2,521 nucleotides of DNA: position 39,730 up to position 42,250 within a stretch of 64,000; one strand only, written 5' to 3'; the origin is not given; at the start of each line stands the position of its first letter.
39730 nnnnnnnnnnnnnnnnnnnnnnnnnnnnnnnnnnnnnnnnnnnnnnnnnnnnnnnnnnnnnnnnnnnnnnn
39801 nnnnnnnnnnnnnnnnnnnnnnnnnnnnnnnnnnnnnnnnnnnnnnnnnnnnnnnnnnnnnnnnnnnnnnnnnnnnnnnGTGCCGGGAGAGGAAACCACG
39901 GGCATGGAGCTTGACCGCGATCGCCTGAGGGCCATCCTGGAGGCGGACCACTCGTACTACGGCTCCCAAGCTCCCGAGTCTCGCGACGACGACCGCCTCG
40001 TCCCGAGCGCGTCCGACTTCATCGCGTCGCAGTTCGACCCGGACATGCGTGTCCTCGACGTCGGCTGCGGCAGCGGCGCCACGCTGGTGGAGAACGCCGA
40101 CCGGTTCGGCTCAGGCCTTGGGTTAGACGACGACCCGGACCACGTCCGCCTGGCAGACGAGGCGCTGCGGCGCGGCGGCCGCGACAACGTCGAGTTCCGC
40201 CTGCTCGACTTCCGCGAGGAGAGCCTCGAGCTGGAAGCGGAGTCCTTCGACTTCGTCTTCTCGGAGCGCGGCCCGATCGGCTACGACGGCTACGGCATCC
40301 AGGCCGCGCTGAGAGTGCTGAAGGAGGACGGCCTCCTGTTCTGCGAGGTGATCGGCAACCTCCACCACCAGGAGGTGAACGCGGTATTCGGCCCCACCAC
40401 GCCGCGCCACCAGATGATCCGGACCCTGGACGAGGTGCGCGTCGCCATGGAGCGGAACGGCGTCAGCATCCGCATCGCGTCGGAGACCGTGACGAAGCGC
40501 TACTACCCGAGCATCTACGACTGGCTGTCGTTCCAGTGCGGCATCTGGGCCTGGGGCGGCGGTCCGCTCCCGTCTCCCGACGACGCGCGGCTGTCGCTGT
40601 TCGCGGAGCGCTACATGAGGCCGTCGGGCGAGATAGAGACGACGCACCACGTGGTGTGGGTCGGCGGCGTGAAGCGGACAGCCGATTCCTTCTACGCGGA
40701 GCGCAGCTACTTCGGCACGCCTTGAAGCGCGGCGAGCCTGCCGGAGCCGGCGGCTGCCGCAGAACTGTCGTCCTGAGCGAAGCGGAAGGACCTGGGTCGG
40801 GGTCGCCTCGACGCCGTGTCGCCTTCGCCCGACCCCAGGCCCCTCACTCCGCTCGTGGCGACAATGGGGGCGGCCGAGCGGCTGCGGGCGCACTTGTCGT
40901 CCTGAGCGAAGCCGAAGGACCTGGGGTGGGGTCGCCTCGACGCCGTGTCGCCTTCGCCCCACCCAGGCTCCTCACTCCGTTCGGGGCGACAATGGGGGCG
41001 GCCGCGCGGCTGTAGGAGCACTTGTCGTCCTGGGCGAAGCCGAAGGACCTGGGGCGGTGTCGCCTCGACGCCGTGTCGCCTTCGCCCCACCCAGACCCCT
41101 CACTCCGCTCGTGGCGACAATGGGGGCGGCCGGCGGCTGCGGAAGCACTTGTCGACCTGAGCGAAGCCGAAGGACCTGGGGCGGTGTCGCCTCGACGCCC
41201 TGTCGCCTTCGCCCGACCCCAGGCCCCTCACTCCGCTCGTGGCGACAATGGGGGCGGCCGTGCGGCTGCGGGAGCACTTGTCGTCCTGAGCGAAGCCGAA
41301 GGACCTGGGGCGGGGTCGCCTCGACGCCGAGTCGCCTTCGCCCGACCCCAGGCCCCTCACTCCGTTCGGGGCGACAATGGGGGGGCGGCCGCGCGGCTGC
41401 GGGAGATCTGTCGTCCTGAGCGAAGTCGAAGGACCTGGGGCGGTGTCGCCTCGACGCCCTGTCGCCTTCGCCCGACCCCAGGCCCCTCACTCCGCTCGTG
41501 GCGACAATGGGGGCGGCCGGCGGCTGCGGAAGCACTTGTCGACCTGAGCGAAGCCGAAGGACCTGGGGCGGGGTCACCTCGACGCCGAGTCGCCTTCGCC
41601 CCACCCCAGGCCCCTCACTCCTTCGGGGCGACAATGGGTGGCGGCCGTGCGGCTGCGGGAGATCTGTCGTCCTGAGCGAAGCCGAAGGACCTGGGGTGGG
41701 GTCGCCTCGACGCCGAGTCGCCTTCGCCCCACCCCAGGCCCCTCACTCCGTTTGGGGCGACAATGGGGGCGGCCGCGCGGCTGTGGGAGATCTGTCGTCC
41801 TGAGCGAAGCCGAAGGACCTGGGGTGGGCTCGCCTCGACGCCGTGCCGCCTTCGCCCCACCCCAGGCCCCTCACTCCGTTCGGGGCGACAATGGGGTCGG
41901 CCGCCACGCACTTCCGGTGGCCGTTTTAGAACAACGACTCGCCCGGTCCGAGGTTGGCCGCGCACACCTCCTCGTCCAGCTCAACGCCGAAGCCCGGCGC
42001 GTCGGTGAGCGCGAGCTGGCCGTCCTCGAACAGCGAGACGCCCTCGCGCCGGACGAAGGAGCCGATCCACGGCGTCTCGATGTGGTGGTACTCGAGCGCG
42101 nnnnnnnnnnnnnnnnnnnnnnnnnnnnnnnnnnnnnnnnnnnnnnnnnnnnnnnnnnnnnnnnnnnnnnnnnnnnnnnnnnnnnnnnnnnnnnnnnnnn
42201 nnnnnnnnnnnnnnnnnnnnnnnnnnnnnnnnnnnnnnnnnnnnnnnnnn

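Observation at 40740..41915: Nine tandem copies of a 128-bp unit that folds into a ~100-nt hairpin; not a CRISPR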

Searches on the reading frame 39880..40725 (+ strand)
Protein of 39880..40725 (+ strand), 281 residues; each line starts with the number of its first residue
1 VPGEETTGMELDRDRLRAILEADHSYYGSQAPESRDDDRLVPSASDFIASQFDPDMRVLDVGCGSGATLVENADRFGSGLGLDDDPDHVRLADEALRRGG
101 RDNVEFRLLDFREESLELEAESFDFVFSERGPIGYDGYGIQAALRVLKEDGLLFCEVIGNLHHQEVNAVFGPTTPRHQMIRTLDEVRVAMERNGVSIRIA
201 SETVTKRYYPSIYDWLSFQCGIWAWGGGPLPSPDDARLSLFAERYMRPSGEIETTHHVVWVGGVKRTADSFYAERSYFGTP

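Call 9: search_protein_families(library=pfam, proteins=[window:39880-40725:+])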
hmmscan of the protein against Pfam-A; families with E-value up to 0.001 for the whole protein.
window:39880-40725:+ (281 aa): 6 families
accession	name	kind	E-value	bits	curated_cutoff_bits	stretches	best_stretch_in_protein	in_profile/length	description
PF13847.12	Methyltransf_31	-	5.2e-13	49.3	27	1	53-155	2-109/145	Methyltransferase domain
PF13649.12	Methyltransf_25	-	3.7e-11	44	27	1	58-151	1-97/97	Methyltransferase domain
PF08241.18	Methyltransf_11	-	4.4e-09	37.3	21.2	1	59-154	1-94/95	Methyltransferase domain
PF02353.26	CMAS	-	1e-06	28.7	27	1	51-167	59-176/273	Mycolic acid cyclopropane synthetase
PF13489.12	Methyltransf_23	-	8.1e-06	26.1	27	0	46-126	14-85/164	Methyltransferase domain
PF08242.18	Methyltransf_12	-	4.8e-05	24.5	30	1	59-128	1-71/98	Methyltransferase domain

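Call 13: find_encoding_contigs(protein=window:39880-40725:+, flank=10000, max_places=10)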
Protein window:39880-40725:+ (281 aa): no gene with exactly this product is on record in the collection.

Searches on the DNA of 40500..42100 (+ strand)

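Call 5: search_rna_families(source=window, start=40500, end=42100, threshold=evalue, max_evalue=10, show_alignments=3)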
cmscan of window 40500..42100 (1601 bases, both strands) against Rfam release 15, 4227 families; matches with E-value up to 10: 29.
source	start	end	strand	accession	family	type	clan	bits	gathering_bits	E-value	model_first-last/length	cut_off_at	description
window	40764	40865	-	RF00883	MIR820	Gene; miRNA;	-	23.6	196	0.33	1-191/191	no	MIR820 microRNA precursor family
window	41682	41746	-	RF03349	mir-3151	Gene; miRNA;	-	22.9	83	0.56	1-85/85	no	mir-3151 microRNA precursor family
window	40776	40853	-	RF03878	mir-B6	Gene; miRNA;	-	22.6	89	4.1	1-83/83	no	mir-B6 microRNA precursor family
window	41664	41741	+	RF02827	Scr6106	Gene; sRNA;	-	22.3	52.5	6.5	1-85/85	no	Streptomyces RNA 6106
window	41682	41748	+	RF03192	mir-6794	Gene; miRNA;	-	21.3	74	0.52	1-62/62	no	mir-6794 microRNA precursor family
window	41677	41750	-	RF00771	mir-185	Gene; miRNA;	-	21.1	60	0.65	1-79/79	no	mir-185 microRNA precursor family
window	41549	41622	-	RF00771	mir-185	Gene; miRNA;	-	20.9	60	0.71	1-79/79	no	mir-185 microRNA precursor family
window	41548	41626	+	RF00942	mir-1224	Gene; miRNA;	-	20.6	105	1.3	1-86/86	no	mir-1224 microRNA precursor family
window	41677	41751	-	RF03486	mir-3940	Gene; miRNA;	-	20.4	84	1.2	1-92/92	no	mir-3940 microRNA precursor family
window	41639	41785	+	RF04119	MIR1858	Gene; miRNA;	-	20.3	137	1.9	1-197/197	no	MIR1858 microRNA precursor family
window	41554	41618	-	RF03349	mir-3151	Gene; miRNA;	-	19.9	83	2.8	1-85/85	no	mir-3151 microRNA precursor family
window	41417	41499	-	RF03499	mir-702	Gene; miRNA;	-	19.7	70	3.4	1-103/103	no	mir-702 microRNA precursor family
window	41810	41876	+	RF03192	mir-6794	Gene; miRNA;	-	19.2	74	1.8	1-62/62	no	mir-6794 microRNA precursor family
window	41810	41874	-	RF03349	mir-3151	Gene; miRNA;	-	19.1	83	4.3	1-85/85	no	mir-3151 microRNA precursor family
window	41675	41752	+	RF00988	mir-657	Gene; miRNA;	-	18.8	69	2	1-86/86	no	mir-657 microRNA precursor family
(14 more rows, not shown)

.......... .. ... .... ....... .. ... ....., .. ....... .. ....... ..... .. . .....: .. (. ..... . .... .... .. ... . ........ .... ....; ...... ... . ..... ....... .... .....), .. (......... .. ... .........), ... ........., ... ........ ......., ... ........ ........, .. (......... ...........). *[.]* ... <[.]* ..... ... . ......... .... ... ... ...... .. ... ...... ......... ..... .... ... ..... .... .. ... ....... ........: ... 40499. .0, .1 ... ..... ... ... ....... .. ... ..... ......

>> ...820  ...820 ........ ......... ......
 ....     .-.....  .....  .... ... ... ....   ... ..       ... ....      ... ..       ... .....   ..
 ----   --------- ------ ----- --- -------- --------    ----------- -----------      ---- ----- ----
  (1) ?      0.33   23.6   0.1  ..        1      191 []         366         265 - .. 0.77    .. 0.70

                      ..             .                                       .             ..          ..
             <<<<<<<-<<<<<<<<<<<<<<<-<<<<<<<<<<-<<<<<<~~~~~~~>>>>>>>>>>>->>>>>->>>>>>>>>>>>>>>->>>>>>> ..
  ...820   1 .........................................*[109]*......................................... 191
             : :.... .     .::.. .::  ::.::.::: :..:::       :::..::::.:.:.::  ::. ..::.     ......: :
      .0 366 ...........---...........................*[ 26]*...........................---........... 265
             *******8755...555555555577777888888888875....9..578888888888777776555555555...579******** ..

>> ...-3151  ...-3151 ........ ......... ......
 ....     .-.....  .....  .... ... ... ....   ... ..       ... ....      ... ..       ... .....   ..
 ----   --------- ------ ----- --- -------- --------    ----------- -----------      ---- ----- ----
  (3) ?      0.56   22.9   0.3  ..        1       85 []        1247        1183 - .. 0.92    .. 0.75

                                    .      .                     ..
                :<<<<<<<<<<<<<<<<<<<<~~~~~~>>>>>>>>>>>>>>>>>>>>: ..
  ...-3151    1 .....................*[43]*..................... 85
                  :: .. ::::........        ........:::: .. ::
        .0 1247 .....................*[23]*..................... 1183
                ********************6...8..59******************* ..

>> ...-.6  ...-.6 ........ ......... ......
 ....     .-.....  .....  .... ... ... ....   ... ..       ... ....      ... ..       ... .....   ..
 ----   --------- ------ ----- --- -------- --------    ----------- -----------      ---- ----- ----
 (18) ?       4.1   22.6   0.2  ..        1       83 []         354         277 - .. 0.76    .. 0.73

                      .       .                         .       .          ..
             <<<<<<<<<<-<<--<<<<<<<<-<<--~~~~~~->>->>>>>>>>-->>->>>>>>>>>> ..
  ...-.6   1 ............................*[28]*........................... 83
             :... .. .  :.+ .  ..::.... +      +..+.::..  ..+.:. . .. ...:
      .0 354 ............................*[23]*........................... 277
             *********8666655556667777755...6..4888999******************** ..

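Call 56: search_dna_similar(query=window:41665-41792:+, collection=plasmids, mode=distant, max_evalue=0.01, max_rows=30)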
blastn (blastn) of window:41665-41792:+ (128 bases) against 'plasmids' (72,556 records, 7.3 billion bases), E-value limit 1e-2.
No match.
